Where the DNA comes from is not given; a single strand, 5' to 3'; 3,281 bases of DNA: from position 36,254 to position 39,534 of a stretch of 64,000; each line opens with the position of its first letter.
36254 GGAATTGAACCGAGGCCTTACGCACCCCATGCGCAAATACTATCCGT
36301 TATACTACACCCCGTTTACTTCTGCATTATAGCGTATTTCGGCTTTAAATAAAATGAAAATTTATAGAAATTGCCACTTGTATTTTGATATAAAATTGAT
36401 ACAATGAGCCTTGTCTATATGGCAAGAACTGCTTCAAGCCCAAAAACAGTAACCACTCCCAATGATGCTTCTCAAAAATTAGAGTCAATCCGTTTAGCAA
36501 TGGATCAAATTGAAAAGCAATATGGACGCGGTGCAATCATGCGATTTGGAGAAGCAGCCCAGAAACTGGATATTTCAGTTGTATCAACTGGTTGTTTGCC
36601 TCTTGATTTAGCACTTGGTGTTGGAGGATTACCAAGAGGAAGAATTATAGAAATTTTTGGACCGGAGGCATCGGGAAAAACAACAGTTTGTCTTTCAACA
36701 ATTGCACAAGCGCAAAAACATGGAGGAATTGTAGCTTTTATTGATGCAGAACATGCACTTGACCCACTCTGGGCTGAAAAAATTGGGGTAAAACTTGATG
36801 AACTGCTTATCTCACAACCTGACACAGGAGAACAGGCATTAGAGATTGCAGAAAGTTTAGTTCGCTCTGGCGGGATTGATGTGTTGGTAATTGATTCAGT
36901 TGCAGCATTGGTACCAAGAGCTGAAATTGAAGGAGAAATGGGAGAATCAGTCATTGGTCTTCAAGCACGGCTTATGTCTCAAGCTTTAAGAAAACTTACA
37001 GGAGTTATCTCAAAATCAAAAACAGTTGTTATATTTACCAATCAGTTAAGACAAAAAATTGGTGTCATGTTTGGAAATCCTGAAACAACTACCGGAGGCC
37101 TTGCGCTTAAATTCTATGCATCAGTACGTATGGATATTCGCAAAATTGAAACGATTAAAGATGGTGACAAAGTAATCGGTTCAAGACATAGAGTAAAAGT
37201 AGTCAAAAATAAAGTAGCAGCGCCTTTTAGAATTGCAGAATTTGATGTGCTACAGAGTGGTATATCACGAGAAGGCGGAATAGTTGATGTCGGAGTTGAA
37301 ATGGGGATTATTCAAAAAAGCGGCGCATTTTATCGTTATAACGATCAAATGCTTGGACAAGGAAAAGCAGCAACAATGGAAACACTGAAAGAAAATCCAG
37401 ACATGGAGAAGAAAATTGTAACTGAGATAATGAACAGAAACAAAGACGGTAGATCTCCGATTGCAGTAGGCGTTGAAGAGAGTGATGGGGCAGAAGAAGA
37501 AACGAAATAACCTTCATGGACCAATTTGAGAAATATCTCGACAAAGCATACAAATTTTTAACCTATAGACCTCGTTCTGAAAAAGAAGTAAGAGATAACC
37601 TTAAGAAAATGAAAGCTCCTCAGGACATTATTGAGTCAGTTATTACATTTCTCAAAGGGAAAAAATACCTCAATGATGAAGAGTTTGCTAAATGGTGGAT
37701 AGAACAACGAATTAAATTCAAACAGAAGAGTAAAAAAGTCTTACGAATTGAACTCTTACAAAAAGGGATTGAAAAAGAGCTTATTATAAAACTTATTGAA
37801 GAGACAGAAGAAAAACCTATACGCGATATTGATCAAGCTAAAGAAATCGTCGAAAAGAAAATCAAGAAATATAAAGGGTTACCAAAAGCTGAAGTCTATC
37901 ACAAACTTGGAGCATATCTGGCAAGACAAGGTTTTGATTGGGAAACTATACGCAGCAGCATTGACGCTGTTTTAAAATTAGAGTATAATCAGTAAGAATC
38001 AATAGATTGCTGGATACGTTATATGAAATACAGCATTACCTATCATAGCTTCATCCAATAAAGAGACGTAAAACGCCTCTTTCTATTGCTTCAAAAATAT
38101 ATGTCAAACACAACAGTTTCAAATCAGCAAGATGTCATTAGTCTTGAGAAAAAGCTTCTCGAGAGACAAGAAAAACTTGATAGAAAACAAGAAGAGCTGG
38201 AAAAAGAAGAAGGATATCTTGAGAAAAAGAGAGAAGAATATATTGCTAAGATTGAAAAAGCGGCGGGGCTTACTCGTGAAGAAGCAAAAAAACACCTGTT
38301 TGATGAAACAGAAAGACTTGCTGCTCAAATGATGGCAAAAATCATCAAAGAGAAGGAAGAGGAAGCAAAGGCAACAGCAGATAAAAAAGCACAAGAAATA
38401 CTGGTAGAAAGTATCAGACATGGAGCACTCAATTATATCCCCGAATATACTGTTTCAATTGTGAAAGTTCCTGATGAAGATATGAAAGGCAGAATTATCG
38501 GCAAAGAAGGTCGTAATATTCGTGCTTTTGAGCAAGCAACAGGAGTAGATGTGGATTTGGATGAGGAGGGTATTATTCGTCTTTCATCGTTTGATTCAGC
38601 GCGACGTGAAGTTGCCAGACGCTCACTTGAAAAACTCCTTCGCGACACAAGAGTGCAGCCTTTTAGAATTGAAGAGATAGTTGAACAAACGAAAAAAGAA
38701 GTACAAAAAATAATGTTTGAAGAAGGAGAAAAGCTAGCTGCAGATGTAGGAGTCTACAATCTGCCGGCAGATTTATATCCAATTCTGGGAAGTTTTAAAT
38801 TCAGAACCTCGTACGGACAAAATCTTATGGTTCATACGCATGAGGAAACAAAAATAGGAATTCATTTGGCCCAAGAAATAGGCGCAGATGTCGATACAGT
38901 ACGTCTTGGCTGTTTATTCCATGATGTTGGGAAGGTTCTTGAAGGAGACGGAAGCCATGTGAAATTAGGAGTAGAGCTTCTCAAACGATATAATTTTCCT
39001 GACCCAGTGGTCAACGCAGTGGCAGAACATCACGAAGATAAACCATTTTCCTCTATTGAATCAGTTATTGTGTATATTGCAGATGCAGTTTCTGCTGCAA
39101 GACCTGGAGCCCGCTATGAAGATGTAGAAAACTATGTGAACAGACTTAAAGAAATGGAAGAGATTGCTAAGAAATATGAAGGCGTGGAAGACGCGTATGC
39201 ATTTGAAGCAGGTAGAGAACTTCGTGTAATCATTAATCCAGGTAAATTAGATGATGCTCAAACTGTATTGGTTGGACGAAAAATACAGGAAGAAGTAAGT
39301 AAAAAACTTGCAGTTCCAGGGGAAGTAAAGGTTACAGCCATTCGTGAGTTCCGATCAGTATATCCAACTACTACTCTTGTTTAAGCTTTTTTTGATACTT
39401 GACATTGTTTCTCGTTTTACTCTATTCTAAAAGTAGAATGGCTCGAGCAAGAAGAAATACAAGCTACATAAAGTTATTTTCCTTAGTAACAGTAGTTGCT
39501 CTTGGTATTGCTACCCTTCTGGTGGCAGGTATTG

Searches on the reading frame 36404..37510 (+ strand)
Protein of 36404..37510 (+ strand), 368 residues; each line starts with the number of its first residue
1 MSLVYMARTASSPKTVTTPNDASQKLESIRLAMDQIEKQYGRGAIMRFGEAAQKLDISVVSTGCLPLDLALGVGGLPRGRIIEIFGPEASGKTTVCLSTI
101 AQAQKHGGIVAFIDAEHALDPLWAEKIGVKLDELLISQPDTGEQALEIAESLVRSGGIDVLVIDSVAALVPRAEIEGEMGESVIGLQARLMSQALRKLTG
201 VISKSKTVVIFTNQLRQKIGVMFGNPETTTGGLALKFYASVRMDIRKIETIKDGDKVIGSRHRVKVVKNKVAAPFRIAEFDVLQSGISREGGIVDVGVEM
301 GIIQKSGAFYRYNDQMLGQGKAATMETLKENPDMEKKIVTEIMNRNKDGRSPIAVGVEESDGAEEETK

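Call 87: search_protein_families(library=pfam, proteins=[window:36404-37510:+], max_evalue=0.001)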
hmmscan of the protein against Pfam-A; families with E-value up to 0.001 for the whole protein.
window:36404-37510:+ (368 aa): 6 families
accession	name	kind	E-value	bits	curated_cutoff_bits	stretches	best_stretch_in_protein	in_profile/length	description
PF00154.27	RecA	-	9.3e-130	432.2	27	1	29-284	3-257/262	recA bacterial DNA recombination protein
PF21096.2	RecA_C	-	1.8e-19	70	27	1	291-344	1-54/57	RecA C-terminal domain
PF08423.17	Rad51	-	5.7e-10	39.3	22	1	57-254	5-218/244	Rad51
PF06745.19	ATPase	-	8.7e-07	29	26.6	1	60-135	1-78/231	KaiC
PF13191.12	AAA_16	-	0.00019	22.4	32.6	1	77-211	22-137/167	AAA ATPase domain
PF13401.12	AAA_22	-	0.00047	20.9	27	0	80-172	6-97/130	AAA domain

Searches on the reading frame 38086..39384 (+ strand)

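Call 87: search_protein_families(library=pfam, proteins=[window:38086-39384:+], max_evalue=0.001)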
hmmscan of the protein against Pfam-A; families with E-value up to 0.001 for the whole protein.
window:38086-39384:+ (432 aa): 3 families
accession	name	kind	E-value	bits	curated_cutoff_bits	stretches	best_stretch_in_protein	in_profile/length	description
PF01966.28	HD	-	2.4e-17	63.7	22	1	253-337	7-115/116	HD domain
PF12072.13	RNase_Y_N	-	4.2e-13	49.6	32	1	20-114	104-198/201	RNase Y N-terminal region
PF00013.35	KH_1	-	2.6e-08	33.9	21.5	1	126-181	4-64/66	KH domain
